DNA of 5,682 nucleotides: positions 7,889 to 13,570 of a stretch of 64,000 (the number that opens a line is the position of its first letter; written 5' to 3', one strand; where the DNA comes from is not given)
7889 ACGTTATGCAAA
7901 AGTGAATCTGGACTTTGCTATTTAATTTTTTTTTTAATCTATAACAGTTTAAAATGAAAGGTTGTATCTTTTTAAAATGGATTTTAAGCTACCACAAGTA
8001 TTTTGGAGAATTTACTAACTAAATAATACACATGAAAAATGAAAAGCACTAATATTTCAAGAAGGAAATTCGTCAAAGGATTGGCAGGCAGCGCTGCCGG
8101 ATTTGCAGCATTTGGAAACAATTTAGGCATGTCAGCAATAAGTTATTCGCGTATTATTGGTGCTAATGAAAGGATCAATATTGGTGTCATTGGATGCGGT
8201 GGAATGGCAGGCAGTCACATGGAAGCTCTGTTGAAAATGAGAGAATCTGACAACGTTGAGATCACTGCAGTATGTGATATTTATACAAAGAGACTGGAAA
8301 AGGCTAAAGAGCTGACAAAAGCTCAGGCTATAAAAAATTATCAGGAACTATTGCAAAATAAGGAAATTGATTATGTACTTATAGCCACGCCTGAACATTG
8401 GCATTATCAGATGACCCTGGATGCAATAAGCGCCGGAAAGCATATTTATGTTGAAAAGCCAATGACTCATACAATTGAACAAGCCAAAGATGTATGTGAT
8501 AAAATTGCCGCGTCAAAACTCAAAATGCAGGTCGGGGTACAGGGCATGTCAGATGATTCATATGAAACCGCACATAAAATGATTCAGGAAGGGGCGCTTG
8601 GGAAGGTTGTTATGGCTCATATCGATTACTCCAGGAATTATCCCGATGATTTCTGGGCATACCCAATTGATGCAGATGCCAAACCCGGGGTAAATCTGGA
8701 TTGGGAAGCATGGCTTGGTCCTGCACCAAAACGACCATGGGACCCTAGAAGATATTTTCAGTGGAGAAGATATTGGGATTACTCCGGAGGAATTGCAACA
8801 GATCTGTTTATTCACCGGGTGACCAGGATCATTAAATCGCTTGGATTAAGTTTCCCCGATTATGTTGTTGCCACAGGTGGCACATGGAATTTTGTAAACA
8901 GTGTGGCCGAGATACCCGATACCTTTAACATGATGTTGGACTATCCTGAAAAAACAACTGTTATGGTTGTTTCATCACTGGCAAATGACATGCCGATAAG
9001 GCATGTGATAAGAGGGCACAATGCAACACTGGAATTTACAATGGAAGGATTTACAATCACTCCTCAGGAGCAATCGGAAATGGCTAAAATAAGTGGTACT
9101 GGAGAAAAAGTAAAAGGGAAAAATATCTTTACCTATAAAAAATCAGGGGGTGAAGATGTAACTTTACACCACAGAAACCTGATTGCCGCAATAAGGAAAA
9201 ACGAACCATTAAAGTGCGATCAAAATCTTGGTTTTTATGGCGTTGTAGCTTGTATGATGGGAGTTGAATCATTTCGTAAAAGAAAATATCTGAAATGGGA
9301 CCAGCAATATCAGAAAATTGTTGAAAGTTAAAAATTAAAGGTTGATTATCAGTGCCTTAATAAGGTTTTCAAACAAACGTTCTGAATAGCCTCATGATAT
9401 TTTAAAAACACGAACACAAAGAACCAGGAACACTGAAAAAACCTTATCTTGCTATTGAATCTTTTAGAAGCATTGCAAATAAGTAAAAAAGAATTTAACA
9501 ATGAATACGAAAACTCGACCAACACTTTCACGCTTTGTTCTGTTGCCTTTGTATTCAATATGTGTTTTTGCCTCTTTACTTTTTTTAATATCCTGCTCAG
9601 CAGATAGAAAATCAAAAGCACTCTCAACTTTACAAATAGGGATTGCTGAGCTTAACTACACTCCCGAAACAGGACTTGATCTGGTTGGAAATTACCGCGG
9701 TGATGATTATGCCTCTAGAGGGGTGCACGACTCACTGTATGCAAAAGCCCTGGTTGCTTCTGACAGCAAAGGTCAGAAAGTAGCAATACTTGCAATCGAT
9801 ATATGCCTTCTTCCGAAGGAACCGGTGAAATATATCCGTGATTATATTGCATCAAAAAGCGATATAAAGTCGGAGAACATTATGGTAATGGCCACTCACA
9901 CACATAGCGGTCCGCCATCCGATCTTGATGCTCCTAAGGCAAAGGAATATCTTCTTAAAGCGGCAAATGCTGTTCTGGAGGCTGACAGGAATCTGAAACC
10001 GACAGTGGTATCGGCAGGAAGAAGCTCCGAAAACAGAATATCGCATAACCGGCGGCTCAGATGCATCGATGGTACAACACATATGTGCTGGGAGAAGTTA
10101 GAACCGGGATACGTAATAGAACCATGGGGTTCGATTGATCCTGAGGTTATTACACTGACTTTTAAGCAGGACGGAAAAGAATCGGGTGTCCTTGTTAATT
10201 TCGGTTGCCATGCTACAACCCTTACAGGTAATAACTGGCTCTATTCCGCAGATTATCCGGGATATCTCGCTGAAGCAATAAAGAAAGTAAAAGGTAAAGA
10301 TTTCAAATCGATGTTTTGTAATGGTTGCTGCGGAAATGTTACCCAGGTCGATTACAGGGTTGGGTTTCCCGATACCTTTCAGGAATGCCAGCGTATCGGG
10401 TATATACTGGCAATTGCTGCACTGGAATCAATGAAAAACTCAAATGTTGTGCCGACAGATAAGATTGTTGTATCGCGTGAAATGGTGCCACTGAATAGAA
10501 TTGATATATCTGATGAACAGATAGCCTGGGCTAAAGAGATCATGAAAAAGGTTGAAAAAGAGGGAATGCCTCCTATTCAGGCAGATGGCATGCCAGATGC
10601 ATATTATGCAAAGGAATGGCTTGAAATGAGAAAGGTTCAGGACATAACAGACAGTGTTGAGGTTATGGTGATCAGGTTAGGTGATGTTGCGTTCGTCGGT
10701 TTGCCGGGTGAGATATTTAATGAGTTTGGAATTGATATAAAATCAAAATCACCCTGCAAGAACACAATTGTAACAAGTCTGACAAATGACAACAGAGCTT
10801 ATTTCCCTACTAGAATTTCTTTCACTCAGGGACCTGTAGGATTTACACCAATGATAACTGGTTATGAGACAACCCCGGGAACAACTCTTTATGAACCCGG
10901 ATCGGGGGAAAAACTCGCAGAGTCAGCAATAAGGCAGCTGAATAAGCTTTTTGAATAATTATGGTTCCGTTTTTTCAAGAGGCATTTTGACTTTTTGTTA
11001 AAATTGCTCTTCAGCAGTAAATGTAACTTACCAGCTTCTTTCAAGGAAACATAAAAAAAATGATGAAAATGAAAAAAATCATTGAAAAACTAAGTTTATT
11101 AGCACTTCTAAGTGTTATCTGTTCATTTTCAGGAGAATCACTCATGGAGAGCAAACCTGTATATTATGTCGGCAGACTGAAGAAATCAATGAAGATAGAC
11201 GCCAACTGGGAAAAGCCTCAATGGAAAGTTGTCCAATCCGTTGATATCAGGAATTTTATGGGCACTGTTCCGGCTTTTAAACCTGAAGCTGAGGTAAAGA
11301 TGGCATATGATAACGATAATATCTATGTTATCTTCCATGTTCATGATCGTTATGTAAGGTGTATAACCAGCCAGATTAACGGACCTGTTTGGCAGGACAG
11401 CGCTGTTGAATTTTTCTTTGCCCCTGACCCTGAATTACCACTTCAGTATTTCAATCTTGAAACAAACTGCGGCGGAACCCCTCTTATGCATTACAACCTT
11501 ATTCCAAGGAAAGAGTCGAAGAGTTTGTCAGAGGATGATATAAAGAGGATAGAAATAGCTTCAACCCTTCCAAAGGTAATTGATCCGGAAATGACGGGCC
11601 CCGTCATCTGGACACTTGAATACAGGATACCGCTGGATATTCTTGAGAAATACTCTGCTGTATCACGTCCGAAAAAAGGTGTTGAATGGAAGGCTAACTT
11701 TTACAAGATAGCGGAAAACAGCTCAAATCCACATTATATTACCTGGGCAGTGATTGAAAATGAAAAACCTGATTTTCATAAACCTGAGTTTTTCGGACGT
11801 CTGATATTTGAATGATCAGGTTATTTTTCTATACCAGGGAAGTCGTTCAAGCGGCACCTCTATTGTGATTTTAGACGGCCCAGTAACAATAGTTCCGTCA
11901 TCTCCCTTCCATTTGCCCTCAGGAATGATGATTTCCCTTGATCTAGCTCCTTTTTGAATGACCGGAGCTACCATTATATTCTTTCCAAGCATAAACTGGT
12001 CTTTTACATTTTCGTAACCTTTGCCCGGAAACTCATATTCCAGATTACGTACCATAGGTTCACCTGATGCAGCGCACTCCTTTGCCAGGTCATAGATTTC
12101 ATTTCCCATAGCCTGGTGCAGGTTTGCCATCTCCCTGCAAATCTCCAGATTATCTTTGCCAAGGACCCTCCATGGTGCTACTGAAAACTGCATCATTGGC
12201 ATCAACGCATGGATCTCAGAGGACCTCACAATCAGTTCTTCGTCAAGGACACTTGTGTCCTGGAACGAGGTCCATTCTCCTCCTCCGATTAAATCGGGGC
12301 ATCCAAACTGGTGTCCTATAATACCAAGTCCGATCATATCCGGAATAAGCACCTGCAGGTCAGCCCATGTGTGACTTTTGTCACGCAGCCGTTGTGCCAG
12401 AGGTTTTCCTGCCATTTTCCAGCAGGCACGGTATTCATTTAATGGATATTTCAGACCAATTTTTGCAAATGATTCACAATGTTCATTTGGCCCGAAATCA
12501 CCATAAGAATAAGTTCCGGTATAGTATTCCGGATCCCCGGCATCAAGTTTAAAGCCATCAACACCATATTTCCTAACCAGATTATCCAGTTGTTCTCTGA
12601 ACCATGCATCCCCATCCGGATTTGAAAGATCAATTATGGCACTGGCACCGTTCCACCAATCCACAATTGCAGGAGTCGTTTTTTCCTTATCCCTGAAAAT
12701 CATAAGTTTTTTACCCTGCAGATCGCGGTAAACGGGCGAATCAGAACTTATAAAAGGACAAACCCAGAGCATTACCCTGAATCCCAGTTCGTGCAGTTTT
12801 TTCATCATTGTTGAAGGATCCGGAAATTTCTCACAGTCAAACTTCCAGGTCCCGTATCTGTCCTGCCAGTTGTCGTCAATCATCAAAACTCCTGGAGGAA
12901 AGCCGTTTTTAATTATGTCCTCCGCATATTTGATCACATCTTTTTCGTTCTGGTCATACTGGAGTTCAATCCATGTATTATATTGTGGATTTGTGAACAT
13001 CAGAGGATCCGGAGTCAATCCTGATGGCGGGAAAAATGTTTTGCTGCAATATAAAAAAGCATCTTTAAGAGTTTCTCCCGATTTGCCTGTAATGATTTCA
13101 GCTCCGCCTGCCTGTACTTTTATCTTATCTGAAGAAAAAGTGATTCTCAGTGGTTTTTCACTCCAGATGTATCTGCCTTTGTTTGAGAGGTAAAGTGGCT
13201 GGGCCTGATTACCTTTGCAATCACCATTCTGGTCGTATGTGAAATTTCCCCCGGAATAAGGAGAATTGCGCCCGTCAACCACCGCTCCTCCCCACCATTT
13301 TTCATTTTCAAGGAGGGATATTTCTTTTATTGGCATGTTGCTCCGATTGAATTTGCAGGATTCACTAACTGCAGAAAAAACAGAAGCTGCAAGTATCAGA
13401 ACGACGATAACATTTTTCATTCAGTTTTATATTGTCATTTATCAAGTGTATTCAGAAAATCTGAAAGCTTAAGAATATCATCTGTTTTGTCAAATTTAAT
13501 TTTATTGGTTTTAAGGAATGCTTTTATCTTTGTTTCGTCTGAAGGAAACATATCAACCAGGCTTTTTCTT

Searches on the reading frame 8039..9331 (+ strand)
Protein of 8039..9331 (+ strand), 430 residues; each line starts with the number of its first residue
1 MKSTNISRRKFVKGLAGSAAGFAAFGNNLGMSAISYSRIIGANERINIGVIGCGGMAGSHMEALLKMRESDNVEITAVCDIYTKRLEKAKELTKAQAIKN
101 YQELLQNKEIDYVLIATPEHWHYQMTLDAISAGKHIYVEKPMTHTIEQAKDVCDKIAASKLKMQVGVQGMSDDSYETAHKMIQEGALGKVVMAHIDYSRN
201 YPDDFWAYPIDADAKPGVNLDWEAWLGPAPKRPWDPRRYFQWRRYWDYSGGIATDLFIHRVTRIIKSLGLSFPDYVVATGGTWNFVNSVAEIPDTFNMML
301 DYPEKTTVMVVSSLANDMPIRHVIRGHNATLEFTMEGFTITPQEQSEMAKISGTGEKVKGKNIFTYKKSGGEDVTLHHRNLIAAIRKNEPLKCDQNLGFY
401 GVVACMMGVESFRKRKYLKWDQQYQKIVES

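Call 9: search_protein_families(library=pfam, proteins=[window:8039-9331:+], max_evalue=0.001)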
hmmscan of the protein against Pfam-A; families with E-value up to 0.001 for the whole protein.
window:8039-9331:+ (430 aa): 6 families
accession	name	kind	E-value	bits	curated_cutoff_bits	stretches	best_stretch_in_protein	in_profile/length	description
PF01408.29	GFO_IDH_MocA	-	7.1e-28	98.1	24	1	46-166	1-119/120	Oxidoreductase family, NAD-binding Rossmann fold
PF02894.22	GFO_IDH_MocA_C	-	4.5e-13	49.9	22.9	1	232-418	21-216/218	Oxidoreductase family, C-terminal alpha/beta domain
PF22725.1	GFO_IDH_MocA_C3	-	3e-12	47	27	2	233-331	26-123/124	GFO/IDH/MocA C-terminal domain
PF19051.5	GFO_IDH_MocA_C2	-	4.1e-10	40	23.3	1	179-261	9-94/254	Oxidoreductase family, C-terminal alpha/beta domain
PF03447.22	NAD_binding_3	-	2.1e-05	25.6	24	1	52-137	1-86/116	Homoserine dehydrogenase, NAD binding domain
PF01118.30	Semialdhyde_dh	-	0.00052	20.8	26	0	47-135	1-92/121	Semialdehyde dehydrogenase, NAD binding domain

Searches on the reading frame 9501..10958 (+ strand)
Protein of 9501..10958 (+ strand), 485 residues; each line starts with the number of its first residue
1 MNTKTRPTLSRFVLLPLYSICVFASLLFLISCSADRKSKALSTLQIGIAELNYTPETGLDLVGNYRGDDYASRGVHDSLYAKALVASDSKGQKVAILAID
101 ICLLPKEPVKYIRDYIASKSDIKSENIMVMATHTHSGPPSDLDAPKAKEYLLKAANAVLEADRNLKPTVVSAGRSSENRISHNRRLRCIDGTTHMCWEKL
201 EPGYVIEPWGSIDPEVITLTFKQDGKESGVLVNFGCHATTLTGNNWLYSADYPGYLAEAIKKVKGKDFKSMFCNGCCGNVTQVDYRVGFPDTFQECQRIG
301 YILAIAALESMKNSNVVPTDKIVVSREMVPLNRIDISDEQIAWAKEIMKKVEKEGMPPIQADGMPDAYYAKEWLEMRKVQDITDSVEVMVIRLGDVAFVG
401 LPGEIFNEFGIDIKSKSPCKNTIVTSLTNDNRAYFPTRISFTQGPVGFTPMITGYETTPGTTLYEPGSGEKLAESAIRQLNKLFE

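Call 9: search_protein_families(library=pfam, proteins=[window:9501-10958:+], max_evalue=0.001)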
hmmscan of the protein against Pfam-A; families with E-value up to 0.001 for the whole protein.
window:9501-10958:+ (485 aa): 1 family
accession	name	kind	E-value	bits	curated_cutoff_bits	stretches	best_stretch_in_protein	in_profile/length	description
PF04734.18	Ceramidase_alk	-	2.3e-15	56.7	32.1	1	61-267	19-233/509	Neutral/alkaline non-lysosomal ceramidase, N-terminal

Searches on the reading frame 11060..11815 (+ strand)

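Call 9: search_protein_families(library=pfam, proteins=[window:11060-11815:+], max_evalue=0.001)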
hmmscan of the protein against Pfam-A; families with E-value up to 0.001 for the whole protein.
window:11060-11815:+ (251 aa): 2 families
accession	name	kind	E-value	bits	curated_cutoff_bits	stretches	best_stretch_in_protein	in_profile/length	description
PF16011.10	CBM9_2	-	2.7e-38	132.2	25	1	60-250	16-199/199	Carbohydrate-binding family 9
PF06452.16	CBM9_1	-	1e-09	39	23.4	1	46-249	1-181/185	Carbohydrate family 9 binding domain-like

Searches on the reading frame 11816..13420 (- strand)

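Call 9: search_protein_families(library=pfam, proteins=[window:11816-13420:-], max_evalue=0.001)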
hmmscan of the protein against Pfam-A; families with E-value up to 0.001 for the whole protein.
window:11816-13420:- (534 aa): 3 families
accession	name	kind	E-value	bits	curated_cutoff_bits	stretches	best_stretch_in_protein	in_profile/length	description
PF01055.32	Glyco_hydro_31_2nd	-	2.4e-29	103.1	23.5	1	155-437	18-320/328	Glycosyl hydrolases family 31 TIM-barrel domain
PF21365.3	Glyco_hydro_31_3rd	-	5.3e-14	52.9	24.4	1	453-530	1-80/87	Glycosyl hydrolase family 31 C-terminal domain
PF02065.24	Melibiase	-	3.7e-06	26.6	27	1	148-294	46-191/347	Melibiase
